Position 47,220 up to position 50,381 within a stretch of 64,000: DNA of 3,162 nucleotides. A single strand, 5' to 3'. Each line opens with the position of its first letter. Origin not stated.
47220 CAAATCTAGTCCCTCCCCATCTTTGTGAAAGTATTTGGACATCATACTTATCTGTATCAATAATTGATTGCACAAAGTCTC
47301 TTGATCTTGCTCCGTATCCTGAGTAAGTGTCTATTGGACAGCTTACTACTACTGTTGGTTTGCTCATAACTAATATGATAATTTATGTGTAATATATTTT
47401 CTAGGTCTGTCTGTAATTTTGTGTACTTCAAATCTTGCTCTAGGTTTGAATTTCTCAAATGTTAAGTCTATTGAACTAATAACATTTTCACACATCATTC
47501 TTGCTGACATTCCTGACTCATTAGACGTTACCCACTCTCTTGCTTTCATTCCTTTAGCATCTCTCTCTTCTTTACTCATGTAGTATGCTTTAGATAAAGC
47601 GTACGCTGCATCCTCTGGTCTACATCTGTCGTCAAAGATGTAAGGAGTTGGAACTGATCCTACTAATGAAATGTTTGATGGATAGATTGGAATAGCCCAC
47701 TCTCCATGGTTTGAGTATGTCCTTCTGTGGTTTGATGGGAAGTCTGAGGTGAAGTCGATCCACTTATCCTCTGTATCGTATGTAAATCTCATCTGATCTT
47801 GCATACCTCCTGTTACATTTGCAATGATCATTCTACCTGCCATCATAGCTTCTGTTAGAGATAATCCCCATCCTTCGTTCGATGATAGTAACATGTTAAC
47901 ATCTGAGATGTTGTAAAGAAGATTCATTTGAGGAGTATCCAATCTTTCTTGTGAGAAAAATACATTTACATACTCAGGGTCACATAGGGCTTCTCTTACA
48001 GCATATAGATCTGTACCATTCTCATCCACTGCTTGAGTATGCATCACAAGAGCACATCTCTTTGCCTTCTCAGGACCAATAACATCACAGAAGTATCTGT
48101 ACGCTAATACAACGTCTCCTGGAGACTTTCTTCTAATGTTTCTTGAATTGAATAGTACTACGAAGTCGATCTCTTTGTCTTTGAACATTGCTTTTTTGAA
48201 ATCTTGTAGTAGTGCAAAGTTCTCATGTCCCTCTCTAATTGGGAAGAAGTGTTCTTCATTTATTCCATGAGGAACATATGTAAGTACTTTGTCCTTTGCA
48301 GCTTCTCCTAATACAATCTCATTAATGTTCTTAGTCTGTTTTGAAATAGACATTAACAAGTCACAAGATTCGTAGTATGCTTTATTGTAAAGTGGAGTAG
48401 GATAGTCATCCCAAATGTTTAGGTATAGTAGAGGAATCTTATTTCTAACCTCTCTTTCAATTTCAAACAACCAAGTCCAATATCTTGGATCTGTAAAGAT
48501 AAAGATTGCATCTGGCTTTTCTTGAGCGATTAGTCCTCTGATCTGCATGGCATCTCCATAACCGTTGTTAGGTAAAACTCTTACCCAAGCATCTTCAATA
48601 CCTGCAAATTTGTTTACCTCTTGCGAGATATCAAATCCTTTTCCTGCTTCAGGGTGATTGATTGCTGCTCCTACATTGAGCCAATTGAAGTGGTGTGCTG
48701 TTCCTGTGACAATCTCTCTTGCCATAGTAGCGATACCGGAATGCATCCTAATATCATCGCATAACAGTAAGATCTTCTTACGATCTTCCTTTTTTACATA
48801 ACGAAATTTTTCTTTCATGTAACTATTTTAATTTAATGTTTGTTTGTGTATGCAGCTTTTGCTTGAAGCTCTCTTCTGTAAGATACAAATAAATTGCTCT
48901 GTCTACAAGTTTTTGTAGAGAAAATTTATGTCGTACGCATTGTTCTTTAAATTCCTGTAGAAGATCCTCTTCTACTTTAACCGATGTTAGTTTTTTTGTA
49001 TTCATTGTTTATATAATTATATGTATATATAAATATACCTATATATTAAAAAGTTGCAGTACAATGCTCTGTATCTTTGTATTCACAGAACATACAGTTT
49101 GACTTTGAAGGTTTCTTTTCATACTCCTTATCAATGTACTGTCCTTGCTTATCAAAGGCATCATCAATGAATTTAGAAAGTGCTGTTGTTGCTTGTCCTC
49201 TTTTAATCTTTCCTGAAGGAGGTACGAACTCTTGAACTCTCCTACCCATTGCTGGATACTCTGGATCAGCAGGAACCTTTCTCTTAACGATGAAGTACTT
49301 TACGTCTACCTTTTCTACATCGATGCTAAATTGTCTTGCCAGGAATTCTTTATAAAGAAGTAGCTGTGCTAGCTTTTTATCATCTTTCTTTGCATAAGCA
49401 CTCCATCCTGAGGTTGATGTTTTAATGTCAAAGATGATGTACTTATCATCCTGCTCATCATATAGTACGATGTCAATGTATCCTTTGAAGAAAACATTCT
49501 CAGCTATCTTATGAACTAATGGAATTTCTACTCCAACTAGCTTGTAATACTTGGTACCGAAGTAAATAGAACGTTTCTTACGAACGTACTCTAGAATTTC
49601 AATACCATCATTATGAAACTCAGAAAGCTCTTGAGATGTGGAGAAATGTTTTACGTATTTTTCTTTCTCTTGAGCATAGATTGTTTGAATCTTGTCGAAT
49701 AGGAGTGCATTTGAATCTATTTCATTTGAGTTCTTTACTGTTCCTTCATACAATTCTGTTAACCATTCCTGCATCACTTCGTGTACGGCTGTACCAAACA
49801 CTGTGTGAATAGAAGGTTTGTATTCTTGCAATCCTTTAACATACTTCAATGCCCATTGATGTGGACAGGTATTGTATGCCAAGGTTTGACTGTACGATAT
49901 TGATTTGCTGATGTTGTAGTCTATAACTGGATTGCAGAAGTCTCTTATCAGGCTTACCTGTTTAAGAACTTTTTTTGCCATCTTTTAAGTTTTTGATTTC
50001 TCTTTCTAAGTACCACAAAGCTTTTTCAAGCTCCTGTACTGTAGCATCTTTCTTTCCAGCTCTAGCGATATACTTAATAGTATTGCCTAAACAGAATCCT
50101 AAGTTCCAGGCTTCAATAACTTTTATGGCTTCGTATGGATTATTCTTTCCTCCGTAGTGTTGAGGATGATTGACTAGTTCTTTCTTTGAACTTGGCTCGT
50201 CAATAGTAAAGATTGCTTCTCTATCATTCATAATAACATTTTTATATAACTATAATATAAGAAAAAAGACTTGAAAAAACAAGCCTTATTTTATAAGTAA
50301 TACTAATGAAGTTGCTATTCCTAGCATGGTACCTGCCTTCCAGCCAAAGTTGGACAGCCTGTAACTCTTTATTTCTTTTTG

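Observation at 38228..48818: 10.6-kb glycosylation island: ~6 GT-A and 2 GT-B glycosyltransferases, two SAM methyltransferases (one Zn-ribbon C-methyltransferase type) and a hexapeptide acyltransferase inside a lytic-type phage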

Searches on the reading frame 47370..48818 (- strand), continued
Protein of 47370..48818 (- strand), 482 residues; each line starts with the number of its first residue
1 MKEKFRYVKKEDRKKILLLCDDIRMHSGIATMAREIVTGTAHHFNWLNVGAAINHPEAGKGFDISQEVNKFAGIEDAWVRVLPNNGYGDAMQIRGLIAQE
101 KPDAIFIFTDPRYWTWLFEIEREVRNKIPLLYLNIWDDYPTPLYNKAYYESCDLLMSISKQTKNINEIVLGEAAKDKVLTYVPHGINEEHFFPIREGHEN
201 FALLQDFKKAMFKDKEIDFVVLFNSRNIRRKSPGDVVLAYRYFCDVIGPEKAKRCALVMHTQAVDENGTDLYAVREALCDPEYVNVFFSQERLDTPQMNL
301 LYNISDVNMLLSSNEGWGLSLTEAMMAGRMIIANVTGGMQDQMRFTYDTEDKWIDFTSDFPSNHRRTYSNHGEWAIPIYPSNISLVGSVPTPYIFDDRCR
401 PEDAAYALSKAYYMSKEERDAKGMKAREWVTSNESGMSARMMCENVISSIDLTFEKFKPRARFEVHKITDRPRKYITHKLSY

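Call 59: search_protein_families(library=pfam, alignment_id=A3, max_evalue=0.1)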
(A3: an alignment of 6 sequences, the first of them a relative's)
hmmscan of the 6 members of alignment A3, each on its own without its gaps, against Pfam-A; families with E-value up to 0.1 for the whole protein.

A. member 1, L035:17048-17845:+ (266 aa): 1 family
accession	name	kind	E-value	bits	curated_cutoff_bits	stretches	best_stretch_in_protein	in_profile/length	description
PF01973.23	MptE-like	-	5.3e-05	23.5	34.6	0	20-64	13-56/171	6-hydroxymethylpterin diphosphokinase MptE-like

B. families by the number of members that match (of 6 scanned): 4 families
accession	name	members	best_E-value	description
PF01973.23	MptE-like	6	8.7e-10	6-hydroxymethylpterin diphosphokinase MptE-like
PF21866.1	DUF6915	1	0.0089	Domain of unknown function (DUF6915)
PF14220.11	DUF4329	1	0.028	Domain of unknown function (DUF4329)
PF08343.15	RNR_N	1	0.046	Ribonucleotide reductase N-terminal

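Call 66: fold_search(model_id=the predicted structure, library=pdb)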
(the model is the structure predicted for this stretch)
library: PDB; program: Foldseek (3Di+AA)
matches with E <= 10: 902; with E <= 0.001: 188
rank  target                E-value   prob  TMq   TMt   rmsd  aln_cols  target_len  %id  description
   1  3oy2_A                3.0e-09  1.00  0.54  0.64   7.2       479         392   15  Crystal structure of a putative glycosyltransferase from Paramecium bursaria Chlorella virus NY2A (released 2010-11-17)
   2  6n1x                  7.5e-09  1.00  0.54  0.67   6.0       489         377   11  BshA from Staphylococcus aureus complexed with UDP and N-acetylglucosamine (released 2019-08-21)
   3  3mbo_B                8.4e-09  1.00  0.52  0.65   7.8       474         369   14  Crystal Structure of the Glycosyltransferase BaBshA bound with UDP and L-malate (released 2010-09-29)
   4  3mbo_A                8.9e-09  1.00  0.54  0.68   6.1       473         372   14  Crystal Structure of the Glycosyltransferase BaBshA bound with UDP and L-malate (released 2010-09-29)
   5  3fro_A                8.9e-09  1.00  0.45  0.49   7.8       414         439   15  Crystal structure of Pyrococcus abyssi glycogen synthase with open and closed conformations (released 2010-01-12)
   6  2r60                  1.5e-08  1.00  0.41  0.43   9.1       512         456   11  Structure of apo Sucrose Phosphate Synthase (SPS) of Halothermothrix orenii (released 2008-06-10)
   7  3mbo_D                1.7e-08  1.00  0.52  0.66   6.8       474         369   14  Crystal Structure of the Glycosyltransferase BaBshA bound with UDP and L-malate (released 2010-09-29)
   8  2jjm_A                2.2e-08  1.00  0.49  0.63   5.0       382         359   14  Crystal Structure of a family GT4 glycosyltransferase from Bacillus anthracis ORF BA1558. (released 2008-08-05)
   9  3mbo_G                2.8e-08  1.00  0.52  0.66   5.9       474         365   13  Crystal Structure of the Glycosyltransferase BaBshA bound with UDP and L-malate (released 2010-09-29)
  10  8hjg_A                2.8e-08  1.00  0.41  0.45   7.5       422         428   10  Crystal structure of glycosyltransferase SgUGT94-289-3 in complex with M5, state 1 (released 2024-05-29)
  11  6d9t                  3.0e-08  1.00  0.53  0.66   6.1       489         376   12  BshA from Staphylococcus aureus complexed with UDP (released 2019-05-08)
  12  3mbo_C                3.8e-08  1.00  0.53  0.66   6.0       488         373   13  Crystal Structure of the Glycosyltransferase BaBshA bound with UDP and L-malate (released 2010-09-29)
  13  5hut_A                4.0e-08  1.00  0.48  0.49   5.4       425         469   12  Structure of Candida albicans trehalose-6-phosphate synthase in complex with UDP-glucose (released 2017-05-03)
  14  5hvl_A                5.6e-08  1.00  0.45  0.46   8.1       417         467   13  Structure of Candida albicans trehalose-6-phosphate synthase in complex with UDP and validoxylamine A (released 2017-05-03)
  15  5e9t_A                6.0e-08  1.00  0.42  0.41   7.4       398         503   14  Crystal structure of GtfA/B complex (released 2016-03-02)
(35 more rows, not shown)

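Call 95: search_protein_families(library=pfam, proteins=[L071:10783-12654:+, L051:17573-19003:+, L049:18216-19787:+, L024:17282-19027:+, L044:16003-17700:+, L048:16887-18533:+, L063:17727-19253:+, L040:7272-8708:+, L003:9275-10630:+, L068:17785-19110:+], max_evalue=0.001)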
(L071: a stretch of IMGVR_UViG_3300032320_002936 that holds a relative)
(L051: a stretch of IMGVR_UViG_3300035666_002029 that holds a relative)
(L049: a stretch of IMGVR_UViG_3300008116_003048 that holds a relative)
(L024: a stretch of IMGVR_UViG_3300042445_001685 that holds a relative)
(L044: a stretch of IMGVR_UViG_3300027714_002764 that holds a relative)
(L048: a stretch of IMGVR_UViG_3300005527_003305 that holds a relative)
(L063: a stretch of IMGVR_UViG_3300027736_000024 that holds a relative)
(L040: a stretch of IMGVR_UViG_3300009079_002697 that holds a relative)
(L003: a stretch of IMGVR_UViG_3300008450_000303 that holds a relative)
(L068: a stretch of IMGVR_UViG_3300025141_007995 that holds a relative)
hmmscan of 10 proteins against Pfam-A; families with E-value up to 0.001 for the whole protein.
L071:10783-12654:+ (624 aa): 2 families
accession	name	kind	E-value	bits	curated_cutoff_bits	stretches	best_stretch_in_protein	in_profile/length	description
PF00483.29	NTP_transferase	-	1.8e-13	51.1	21.2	1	4-201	3-207/245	Nucleotidyl transferase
PF12804.13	NTP_transf_3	-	6.5e-08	33.3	27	1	4-135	2-120/160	MobA-like NTP transferase domain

L051:17573-19003:+ (477 aa): 3 families
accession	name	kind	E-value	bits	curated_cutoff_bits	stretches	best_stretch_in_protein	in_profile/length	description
PF00535.33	Glycos_transf_2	-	4.6e-12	46.6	23.3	1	27-138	1-107/168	Glycosyl transferase family 2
PF18922.5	DUF5672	-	9.8e-10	38.8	24.4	1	324-464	26-164/164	Protein of unknown function (DUF5672)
PF13641.12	Glyco_tranf_2_3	-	0.0002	21.9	27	1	26-151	3-126/230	Glycosyltransferase like family 2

L049:18216-19787:+ (524 aa): 2 families
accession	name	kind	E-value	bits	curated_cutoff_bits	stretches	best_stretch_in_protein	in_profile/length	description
PF00535.33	Glycos_transf_2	-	2.4e-08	34.5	23.3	1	302-421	8-131/168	Glycosyl transferase family 2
PF13632.12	Glyco_trans_2_3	-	0.00036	20.8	27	1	436-503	66-131/198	Glycosyl transferase family group 2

L024:17282-19027:+ (582 aa): 3 families
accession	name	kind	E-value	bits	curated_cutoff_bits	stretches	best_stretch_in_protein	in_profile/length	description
PF02776.23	TPP_enzyme_N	-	5.2e-34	117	26.8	1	1-112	1-107/119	Thiamine pyrophosphate enzyme, N-terminal TPP binding domain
PF02775.26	TPP_enzyme_C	-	1.6e-33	116.1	21.9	1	394-542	3-150/151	Thiamine pyrophosphate enzyme, C-terminal TPP binding domain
PF00205.28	TPP_enzyme_M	-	9.1e-28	97.1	30.4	1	195-332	1-136/137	Thiamine pyrophosphate enzyme, central domain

L044:16003-17700:+ (566 aa): 3 families
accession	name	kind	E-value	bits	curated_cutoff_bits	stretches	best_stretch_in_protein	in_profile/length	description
PF02348.25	CTP_transf_3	-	2.9e-37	129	22.6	1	331-535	1-212/217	Cytidylyltransferase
PF00682.25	HMGL-like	-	5.8e-30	105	29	1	4-249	3-244/260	HMGL-like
PF12804.13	NTP_transf_3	-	7.3e-07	29.9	27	1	339-442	8-112/160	MobA-like NTP transferase domain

L048:16887-18533:+ (549 aa): 2 families
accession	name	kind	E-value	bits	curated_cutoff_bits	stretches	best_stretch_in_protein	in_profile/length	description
PF00535.33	Glycos_transf_2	-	7.9e-18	65.4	23.3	1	8-152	2-142/168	Glycosyl transferase family 2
PF00852.26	Glyco_transf_10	-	5.2e-09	36.4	23.9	1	394-511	3-125/182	Glycosyltransferase family 10 (fucosyltransferase) C-term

L063:17727-19253:+ (509 aa): 0 families

L040:7272-8708:+ (479 aa): 1 family
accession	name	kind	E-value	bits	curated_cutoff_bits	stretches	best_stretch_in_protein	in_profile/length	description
PF00852.26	Glyco_transf_10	-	2.3e-10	40.8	23.9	1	329-440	17-123/182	Glycosyltransferase family 10 (fucosyltransferase) C-term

L003:9275-10630:+ (452 aa): 4 families
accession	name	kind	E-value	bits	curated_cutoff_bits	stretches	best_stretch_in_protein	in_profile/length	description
PF13419.12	HAD_2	-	1.5e-32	113.6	23.8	1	5-182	1-176/178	Haloacid dehalogenase-like hydrolase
PF00702.32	Hydrolase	-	9e-21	75.6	26.4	1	3-176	2-189/191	haloacid dehalogenase-like hydrolase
PF00483.29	NTP_transferase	-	2.9e-13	50.4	21.2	1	221-429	6-220/245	Nucleotidyl transferase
PF12804.13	NTP_transf_3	-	2e-06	28.5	27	1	218-325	2-100/160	MobA-like NTP transferase domain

L068:17785-19110:+ (442 aa): 0 families

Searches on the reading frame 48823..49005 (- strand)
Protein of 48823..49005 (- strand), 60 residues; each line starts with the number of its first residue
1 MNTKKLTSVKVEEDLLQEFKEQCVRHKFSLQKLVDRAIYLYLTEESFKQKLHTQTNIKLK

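Call 4: search_protein_families(library=pfam, proteins=[window:48823-49005:-], max_evalue=0.01)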
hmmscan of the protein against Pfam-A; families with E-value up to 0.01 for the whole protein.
window:48823-49005:- (60 aa): 0 families

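Call 83: search_protein_families(library=pfam, proteins=[window:48823-49005:-], max_evalue=5)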
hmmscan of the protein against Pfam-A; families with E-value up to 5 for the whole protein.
window:48823-49005:- (60 aa): 3 families
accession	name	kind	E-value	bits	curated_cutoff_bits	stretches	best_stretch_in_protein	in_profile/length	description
PF18396.7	TBK1_ULD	-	0.034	14.5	31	1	26-59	5-40/88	TANK binding kinase 1 ubiquitin-like domain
PF09320.16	DUF1977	-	0.062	13.9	23.4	1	9-49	55-95/108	Domain of unknown function (DUF1977)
PF13467.12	RHH_4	-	0.15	12.6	25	1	6-36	12-42/67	Ribbon-helix-helix domain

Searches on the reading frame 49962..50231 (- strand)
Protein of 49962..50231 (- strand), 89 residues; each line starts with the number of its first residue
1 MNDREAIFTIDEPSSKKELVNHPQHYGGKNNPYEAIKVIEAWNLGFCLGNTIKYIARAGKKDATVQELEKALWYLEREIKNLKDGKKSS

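Call 4: search_protein_families(library=pfam, proteins=[window:49962-50231:-], max_evalue=0.01)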
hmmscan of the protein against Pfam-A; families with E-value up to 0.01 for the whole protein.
window:49962-50231:- (89 aa): 1 family
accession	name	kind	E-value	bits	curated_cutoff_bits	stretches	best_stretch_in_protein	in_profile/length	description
PF11753.13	DUF3310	-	1.2e-16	60.9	24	1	20-76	1-60/60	Protein of unknwon function (DUF3310)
